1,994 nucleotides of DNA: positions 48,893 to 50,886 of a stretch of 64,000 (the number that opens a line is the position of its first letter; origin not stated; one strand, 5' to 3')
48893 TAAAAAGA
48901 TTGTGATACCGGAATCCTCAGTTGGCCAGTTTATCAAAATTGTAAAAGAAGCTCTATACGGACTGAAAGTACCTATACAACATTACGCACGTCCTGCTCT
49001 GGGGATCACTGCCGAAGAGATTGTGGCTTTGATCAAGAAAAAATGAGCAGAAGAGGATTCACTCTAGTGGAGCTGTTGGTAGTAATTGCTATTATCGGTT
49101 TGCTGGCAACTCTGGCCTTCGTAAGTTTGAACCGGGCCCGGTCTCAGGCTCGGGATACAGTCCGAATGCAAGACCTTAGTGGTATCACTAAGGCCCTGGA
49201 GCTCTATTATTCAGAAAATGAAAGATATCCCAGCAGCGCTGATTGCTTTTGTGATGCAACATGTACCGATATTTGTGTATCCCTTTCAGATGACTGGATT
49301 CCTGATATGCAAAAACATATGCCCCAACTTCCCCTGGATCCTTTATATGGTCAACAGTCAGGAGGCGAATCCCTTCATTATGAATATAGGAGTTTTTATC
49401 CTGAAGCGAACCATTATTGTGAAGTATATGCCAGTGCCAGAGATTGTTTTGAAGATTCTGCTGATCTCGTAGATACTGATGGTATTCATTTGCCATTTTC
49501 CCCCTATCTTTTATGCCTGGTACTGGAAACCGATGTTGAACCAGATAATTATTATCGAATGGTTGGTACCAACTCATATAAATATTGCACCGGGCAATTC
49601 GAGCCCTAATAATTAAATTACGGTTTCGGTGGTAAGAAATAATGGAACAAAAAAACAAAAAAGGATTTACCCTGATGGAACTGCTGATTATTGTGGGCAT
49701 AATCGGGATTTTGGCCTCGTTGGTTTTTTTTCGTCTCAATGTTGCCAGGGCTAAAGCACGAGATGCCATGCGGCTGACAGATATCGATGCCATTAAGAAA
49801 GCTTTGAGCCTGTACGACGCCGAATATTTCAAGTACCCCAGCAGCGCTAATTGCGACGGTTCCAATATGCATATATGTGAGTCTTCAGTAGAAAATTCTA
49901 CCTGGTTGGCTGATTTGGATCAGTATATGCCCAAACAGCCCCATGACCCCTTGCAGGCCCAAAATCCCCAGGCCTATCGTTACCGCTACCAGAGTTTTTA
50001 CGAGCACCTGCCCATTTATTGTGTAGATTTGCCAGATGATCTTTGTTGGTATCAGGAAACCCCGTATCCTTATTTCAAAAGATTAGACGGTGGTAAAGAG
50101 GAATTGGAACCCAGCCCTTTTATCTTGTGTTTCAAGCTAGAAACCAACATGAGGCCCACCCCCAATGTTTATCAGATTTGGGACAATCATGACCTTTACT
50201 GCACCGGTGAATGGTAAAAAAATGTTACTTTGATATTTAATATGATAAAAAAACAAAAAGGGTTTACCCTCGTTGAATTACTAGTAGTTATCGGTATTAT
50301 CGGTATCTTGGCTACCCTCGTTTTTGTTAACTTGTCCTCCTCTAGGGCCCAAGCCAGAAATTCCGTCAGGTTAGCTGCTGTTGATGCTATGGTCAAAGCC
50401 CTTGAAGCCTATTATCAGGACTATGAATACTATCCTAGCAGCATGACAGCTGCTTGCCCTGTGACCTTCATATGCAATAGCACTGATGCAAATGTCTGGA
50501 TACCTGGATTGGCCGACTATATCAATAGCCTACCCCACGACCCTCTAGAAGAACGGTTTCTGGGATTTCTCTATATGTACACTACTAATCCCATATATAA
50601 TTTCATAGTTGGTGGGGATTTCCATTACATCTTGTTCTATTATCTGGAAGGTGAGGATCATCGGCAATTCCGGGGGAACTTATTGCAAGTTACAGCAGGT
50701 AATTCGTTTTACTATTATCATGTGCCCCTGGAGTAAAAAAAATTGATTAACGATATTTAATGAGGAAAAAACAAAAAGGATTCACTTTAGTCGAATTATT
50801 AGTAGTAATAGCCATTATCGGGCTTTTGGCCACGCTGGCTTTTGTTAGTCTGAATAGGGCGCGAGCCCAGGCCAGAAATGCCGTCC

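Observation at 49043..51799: Array of five type IV pilin-like genes inserted inside the 2-oxoacid:ferredoxin oxidoreductase operon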

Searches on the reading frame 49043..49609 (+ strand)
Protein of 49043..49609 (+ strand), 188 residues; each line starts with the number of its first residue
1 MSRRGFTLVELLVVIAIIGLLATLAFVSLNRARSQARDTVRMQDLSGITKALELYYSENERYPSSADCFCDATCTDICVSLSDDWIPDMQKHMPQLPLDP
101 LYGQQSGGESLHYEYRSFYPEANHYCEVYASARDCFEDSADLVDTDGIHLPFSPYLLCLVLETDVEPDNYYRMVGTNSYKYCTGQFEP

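Call 3: search_protein_families(library=pfam, proteins=[window:49043-49609:+], max_evalue=0.01)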
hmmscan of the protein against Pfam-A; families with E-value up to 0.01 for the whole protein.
window:49043-49609:+ (188 aa): 3 families
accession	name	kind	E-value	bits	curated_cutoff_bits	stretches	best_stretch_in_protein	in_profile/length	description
PF07963.17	N_methyl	-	3.2e-08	33.3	21.2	1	2-26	3-27/27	Prokaryotic N-terminal methylation motif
PF08334.16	T2SSG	-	0.0031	18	21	1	33-114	6-86/108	Type II secretion system (T2SS), protein G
PF24262.1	DUF7463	-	0.0089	16.6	27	0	21-73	58-107/110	Family of unknown function (DUF7463)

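Call 4: search_protein_families(library=ncbifam, proteins=[window:49043-49609:+], max_evalue=0.01)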
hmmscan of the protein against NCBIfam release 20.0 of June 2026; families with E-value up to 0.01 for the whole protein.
window:49043-49609:+ (188 aa): 11 families
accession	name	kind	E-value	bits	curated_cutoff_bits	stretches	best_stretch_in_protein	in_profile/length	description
TIGR01710.1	typeII_sec_gspG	equivalog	1.2e-13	51.3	88.85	1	4-110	1-107/134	type II secretion system major pseudopilin GspG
TIGR02532.1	IV_pilin_GFxxxE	domain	1.2e-08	34.5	16.3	1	3-25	1-23/24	prepilin-type N-terminal cleavage/methylation domain-containing protein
TIGR01708.2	typeII_sec_gspH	equivalog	2.4e-08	34.2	80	1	4-41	2-39/169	type II secretion system minor pseudopilin GspH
NF041775.1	typeIV_PilA_Myxo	equivalog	2.4e-08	34.2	400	1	3-66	10-73/214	type IV pilin protein PilA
NF007862.0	PRK10574.1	equivalog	3.1e-06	27.4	138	1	2-64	3-65/145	prepilin peptidase-dependent pilin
TIGR02596.1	TIGR02596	subfamily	7.8e-05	22.8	70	1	6-32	1-27/196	Verru_Chthon cassette protein D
NF040999.1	pilin_ComGC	equivalog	0.00015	21.9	75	1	4-65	2-63/84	competence type IV pilus major pilin ComGC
TIGR01711.1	gspJ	equivalog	0.00058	19.7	64.85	1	4-52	1-50/192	type II secretion system minor pseudopilin GspJ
NF041013.1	T4P_ComGE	equivalog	0.0012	18.9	49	1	4-36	4-36/83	competence type IV pilus minor pilin ComGE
NF040982.1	ComGD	equivalog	0.0034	17.8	70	1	4-44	2-42/139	competence type IV pilus minor pilin ComGD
NF007800.0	PRK10506.1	equivalog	0.0036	17.1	158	1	3-37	8-42/163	prepilin peptidase-dependent protein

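Call 34: find_homologous_proteins(query=A2, max_evalue=0.001)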
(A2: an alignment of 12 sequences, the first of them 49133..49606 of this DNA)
Query A2 (12 sequences) (158 aa, profile of the alignment): 18 proteins with E <= 0.001 among 1086 candidates.
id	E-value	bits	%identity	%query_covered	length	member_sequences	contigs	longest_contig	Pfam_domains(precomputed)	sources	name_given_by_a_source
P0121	1.5e-49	186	98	100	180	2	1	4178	-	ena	-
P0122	8.4e-43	164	34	98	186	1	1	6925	PF07963.18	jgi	-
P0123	8.4e-32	128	42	44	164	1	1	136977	PF07963.18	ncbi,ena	ncbi:MAG: type II secretion system protein [Patescibacteria group bacterium]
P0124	1.2e-31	128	36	59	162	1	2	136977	PF07963.18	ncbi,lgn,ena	ncbi:MAG: type II secretion system protein [Patescibacteria group bacterium]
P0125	2.5e-11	62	38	55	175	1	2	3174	PF07963.18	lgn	-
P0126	8.7e-11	60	28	54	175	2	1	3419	PF07963.18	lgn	-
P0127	5.4e-8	51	29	41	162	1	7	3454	PF07963.18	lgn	-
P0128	6.3e-8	51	37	47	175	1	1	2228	PF07963.18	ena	-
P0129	6.7e-8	50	41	47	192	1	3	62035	PF07963.18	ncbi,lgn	-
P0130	8.9e-8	50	42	45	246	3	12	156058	-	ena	-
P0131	4.0e-7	48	39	44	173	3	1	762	PF07963.18,PF08334.17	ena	-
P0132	1.6e-6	46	33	44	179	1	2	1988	PF07963.18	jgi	jgi:prepilin-type N-terminal cleavage/methylation domain-containing protein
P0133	1.8e-6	46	45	27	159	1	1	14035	PF07963.18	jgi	-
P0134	1.5e-5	43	38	44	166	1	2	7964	PF07963.18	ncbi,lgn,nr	ncbi:MAG: ral secretion pathway protein [Patescibacteria group bacterium]|nr:ral secretion pathway p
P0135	4.7e-5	41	36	44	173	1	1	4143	PF07963.18,PF08334.17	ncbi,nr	ncbi:MAG: prepilin-type N-terminal cleavage/methylation domain-containing protein [Candidatus Paceba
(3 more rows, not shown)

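Call 35: find_encoding_contigs(protein=P0121, flank=8000, max_places=3)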
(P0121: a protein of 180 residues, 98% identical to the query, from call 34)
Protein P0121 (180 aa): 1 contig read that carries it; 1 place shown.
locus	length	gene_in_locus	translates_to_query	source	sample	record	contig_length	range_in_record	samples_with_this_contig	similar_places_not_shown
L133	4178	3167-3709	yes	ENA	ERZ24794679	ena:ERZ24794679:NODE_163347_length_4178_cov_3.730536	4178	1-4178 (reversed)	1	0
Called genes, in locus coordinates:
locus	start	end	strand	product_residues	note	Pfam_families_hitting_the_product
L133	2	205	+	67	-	?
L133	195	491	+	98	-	-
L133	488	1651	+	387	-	PF00871:Acetate_kinase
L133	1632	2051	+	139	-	PF00293:NUDIX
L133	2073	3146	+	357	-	PF01855:POR_N, PF02780:Transketolase_C (weak), PF17147:PFOR_II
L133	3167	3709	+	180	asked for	-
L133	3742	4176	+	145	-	?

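Call 50: search_protein_representatives(alignment_id=A3)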
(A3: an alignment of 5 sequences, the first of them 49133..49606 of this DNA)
Query: 5 sequences, 134 profile positions. Proteins with E-value up to 0.001 (for the whole library): 4479; up to 1e-10: 88; up to 1e-30: 5. The best 150 are listed.
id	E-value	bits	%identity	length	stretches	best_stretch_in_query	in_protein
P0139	4.2e-55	201.5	-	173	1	1-134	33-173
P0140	1.6e-52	193.1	-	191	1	1-133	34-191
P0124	2.0e-52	192.8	-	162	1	1-133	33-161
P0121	5.8e-50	184.8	-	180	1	1-133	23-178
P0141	7.1e-31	123.0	-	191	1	2-133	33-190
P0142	2.8e-30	121.1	-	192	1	2-133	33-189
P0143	1.6e-27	112.2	-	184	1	2-133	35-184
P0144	1.6e-26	109.0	-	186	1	2-120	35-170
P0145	1.3e-25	106.0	-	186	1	2-133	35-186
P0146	1.5e-22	96.1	-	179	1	2-133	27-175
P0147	1.7e-22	95.9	-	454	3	3-82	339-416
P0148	1.5e-20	89.6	-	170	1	1-113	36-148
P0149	1.9e-20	89.3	-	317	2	8-84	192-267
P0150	1.4e-19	86.5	-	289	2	8-86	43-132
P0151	4.3e-19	84.9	-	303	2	7-83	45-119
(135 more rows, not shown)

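Call 52: find_encoding_contigs(protein=P0144, flank=8000, max_places=3)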
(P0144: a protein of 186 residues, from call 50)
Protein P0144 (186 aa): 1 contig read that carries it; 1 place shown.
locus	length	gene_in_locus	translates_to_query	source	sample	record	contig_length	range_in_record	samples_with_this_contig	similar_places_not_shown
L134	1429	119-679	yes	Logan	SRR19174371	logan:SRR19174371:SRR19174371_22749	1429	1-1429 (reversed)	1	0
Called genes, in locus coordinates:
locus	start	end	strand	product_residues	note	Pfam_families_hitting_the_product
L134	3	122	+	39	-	?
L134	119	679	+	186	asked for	PF07963:N_methyl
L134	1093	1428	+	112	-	?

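Call 53: find_encoding_contigs(protein=P0148, flank=8000, max_places=3)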
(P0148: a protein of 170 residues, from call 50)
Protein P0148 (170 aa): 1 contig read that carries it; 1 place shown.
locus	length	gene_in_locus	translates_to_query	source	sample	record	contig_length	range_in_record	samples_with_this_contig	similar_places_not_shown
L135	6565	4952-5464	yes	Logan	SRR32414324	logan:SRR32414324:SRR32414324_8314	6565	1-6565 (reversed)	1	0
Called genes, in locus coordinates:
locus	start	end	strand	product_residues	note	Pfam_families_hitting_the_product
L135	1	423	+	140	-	?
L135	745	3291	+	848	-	PF14885:GHL15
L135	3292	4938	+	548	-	PF00041:fn3, PF16656:Pur_ac_phosph_N (weak), PF01839:FG-GAP (faint), PF13517:FG-GAP_3 (faint)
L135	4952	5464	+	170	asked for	PF07963:N_methyl (weak)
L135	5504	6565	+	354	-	?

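Call 54: predict_structure(alignment_id=A5)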
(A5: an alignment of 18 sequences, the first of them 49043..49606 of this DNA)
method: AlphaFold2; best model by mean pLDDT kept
length: 188 residues; sequences in the alignment: 18
mean_pLDDT: 87.1   pTM: 0.80
mean pLDDT of the five models: 87.1, 86.4, 85.0, 84.1, 83.9
residues with pLDDT >= 90: 104; 70-90: 66; 50-70: 17; < 50: 1
segments of 3 or more residues with pLDDT < 50: none
pLDDT, mean of each block of 10 residues (from residue 1): 63 91 91 92 95 97 86 76 91 93 78 93 91 92 81 94 84 77 90
secondary structure, 60 per line:
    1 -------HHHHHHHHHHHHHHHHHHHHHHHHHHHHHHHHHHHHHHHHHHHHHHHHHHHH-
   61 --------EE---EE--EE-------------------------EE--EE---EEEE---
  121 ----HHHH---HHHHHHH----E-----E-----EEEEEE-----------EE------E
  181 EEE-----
elements in order: H8-59 E114-117 H125-128 H132-138 E155-160 E180-183

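Call 60: fold_search(model_id=the predicted structure, library=pdb)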
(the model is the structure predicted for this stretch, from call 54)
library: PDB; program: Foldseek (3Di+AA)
matches with E <= 10: 81; with E <= 0.001: 0
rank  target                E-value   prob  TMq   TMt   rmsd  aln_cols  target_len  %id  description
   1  9iuf_A                3.0e-02  0.97  0.40  0.37   6.6       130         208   13  Cryo-EM structure of the type IVb pilus from enterotoxigenic Escherichia coli (released 2025-05-28)
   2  8dx4_B                1.6e-01  0.51  0.36  0.15   7.0       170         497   12  Clostridioides difficile R20291 minor pilin - PilW fused with Maltose Binding Protein (released 2022-09-21)
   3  6t8s_CCC              2.6e-01  0.41  0.36  0.49   7.3       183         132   11  Structure of the major Type IV pilin PilA1 from Clostridium difficile (released 2020-03-25)
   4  8p3b                  3.2e-01  0.20  0.24  0.28   8.8       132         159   17  Neisseria meningitidis Type IV pilus SA-GATDH variant (released 2024-04-03)
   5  4tsm_A                4.1e-01  0.30  0.36  0.15   5.8       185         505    9  MBP-fusion protein of PilA1 from C. difficile R20291 residues 26-166 (released 2015-01-14)
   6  6t8s_AAA              5.1e-01  0.35  0.39  0.52   5.1       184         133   10  Structure of the major Type IV pilin PilA1 from Clostridium difficile (released 2020-03-25)
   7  6t8s_BBB              7.1e-01  0.30  0.26  0.34   7.6        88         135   16  Structure of the major Type IV pilin PilA1 from Clostridium difficile (released 2020-03-25)
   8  4tsm_B                7.1e-01  0.23  0.36  0.15   5.6       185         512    9  MBP-fusion protein of PilA1 from C. difficile R20291 residues 26-166 (released 2015-01-14)
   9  3gn9_A                1.4e+00  0.16  0.30  0.49   7.3       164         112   10  Crystal structure of the major pseudopilin from the type 2 secretion system of Vibrio vulnificus (released 2009-07-28)
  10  4b0i_B                1.4e+00  0.02  0.14  0.15  13.8       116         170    9  Crystal Structure of 3-hydroxydecanoyl-Acyl Carrier Protein Dehydratase (FabA) mutant (H70N) from Pseudomonas aerugino (released 2012-11-28)
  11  7t31_B                2.0e+00  0.10  0.33  0.14   6.6       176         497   10  X-ray Structure of Clostridiodies difficile PilW (released 2022-10-19)
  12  6b7j_A                2.1e+00  0.02  0.15  0.17  12.2       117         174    9  The crystal structure of 3-hydroxydecanoyl-(acyl carrier protein) dehydratase from Vibrio cholerae O1 biovar eltor str (released 2017-11-01)
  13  4b8u_A                2.1e+00  0.01  0.15  0.16  14.5       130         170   10  Crystal Structure of 3-hydroxydecanoyl-Acyl Carrier Protein Dehydratase (FabA) from Pseudomonas aeruginosa in complex  (released 2012-09-26)
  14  5vxx_A                2.4e+00  0.10  0.30  0.34   6.2       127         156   16  Cryo-EM reconstruction of Neisseria gonorrhoeae Type IV pilus (released 2017-07-12)
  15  3s0t_A                2.4e+00  0.08  0.28  0.29   7.7       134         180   10  Crystal structure of the CofA Type IV pilin subunit from enterotoxigenic E. coli (released 2012-04-11)
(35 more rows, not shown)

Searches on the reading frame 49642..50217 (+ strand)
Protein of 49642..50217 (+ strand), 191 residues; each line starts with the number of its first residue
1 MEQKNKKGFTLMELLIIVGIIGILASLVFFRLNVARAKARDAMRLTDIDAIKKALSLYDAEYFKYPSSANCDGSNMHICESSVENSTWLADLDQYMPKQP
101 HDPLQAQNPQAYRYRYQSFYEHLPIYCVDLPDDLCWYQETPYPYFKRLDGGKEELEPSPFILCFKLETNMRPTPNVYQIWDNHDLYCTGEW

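Call 3: search_protein_families(library=pfam, proteins=[window:49642-50217:+], max_evalue=0.01)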
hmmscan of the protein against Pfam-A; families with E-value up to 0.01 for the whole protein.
window:49642-50217:+ (191 aa): 2 families
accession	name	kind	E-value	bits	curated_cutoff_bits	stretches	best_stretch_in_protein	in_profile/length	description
PF07963.17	N_methyl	-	8.1e-07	28.8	21.2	1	4-29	2-27/27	Prokaryotic N-terminal methylation motif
PF08334.16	T2SSG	-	0.00066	20.2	21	1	37-117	7-79/108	Type II secretion system (T2SS), protein G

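Call 4: search_protein_families(library=ncbifam, proteins=[window:49642-50217:+], max_evalue=0.01)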
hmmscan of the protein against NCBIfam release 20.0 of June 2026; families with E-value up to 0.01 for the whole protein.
window:49642-50217:+ (191 aa): 6 families
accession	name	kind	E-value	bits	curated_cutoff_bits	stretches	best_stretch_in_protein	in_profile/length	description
TIGR01710.1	typeII_sec_gspG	equivalog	5.2e-14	52.4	88.85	1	7-106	1-97/134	type II secretion system major pseudopilin GspG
TIGR01708.2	typeII_sec_gspH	equivalog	4.9e-06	26.6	80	1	7-38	2-33/169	type II secretion system minor pseudopilin GspH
NF041775.1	typeIV_PilA_Myxo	equivalog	8.6e-06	25.9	400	1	6-70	10-74/214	type IV pilin protein PilA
NF007862.0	PRK10574.1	equivalog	8.7e-05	22.7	138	1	4-78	2-73/145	prepilin peptidase-dependent pilin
TIGR02532.1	IV_pilin_GFxxxE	domain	0.00066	19.4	16.3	1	6-28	1-23/24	prepilin-type N-terminal cleavage/methylation domain-containing protein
NF040999.1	pilin_ComGC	equivalog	0.0019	18.4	75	1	6-44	1-39/84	competence type IV pilus major pilin ComGC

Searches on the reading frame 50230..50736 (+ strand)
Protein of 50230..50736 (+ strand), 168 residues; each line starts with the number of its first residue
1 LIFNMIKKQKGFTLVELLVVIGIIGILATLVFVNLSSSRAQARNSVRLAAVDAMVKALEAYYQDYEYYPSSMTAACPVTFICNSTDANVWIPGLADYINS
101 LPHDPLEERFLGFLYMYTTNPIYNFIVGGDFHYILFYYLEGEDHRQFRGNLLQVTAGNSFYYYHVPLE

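Call 3: search_protein_families(library=pfam, proteins=[window:50230-50736:+], max_evalue=0.01)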
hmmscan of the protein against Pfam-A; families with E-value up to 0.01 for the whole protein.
window:50230-50736:+ (168 aa): 1 family
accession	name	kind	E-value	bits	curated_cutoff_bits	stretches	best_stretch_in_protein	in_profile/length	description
PF07963.17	N_methyl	-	1.2e-09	37.7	21.2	1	7-32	2-27/27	Prokaryotic N-terminal methylation motif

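Call 4: search_protein_families(library=ncbifam, proteins=[window:50230-50736:+], max_evalue=0.01)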
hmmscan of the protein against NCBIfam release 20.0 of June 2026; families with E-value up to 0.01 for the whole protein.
window:50230-50736:+ (168 aa): 11 families
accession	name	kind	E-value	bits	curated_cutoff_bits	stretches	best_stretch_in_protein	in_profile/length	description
TIGR01710.1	typeII_sec_gspG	equivalog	2.1e-13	50.5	88.85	1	10-111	1-100/134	type II secretion system major pseudopilin GspG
TIGR02532.1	IV_pilin_GFxxxE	domain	5.4e-08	32.4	16.3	1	9-31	1-23/24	prepilin-type N-terminal cleavage/methylation domain-containing protein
NF040999.1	pilin_ComGC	equivalog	7e-08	32.6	75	1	9-66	1-54/84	competence type IV pilus major pilin ComGC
TIGR01708.2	typeII_sec_gspH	equivalog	1.9e-07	31.2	80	1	9-42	1-34/169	type II secretion system minor pseudopilin GspH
NF041775.1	typeIV_PilA_Myxo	equivalog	3.5e-07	30.4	400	1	8-68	9-69/214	type IV pilin protein PilA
NF007862.0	PRK10574.1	equivalog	1.6e-06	28.3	138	1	7-63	2-51/145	prepilin peptidase-dependent pilin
NF041013.1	T4P_ComGE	equivalog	2.7e-06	27.4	49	1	7-66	1-61/83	competence type IV pilus minor pilin ComGE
NF007800.0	PRK10506.1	equivalog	0.00021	21.2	158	1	5-34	4-33/163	prepilin peptidase-dependent protein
TIGR02596.1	TIGR02596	subfamily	0.0015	18.7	70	1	12-41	1-31/196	Verru_Chthon cassette protein D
NF040982.1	ComGD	equivalog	0.0022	18.4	70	1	9-42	1-34/139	competence type IV pilus minor pilin ComGD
NF006453.0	PRK08808.1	equivalog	0.0025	16.9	295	1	7-62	4-59/211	type II secretion system protein J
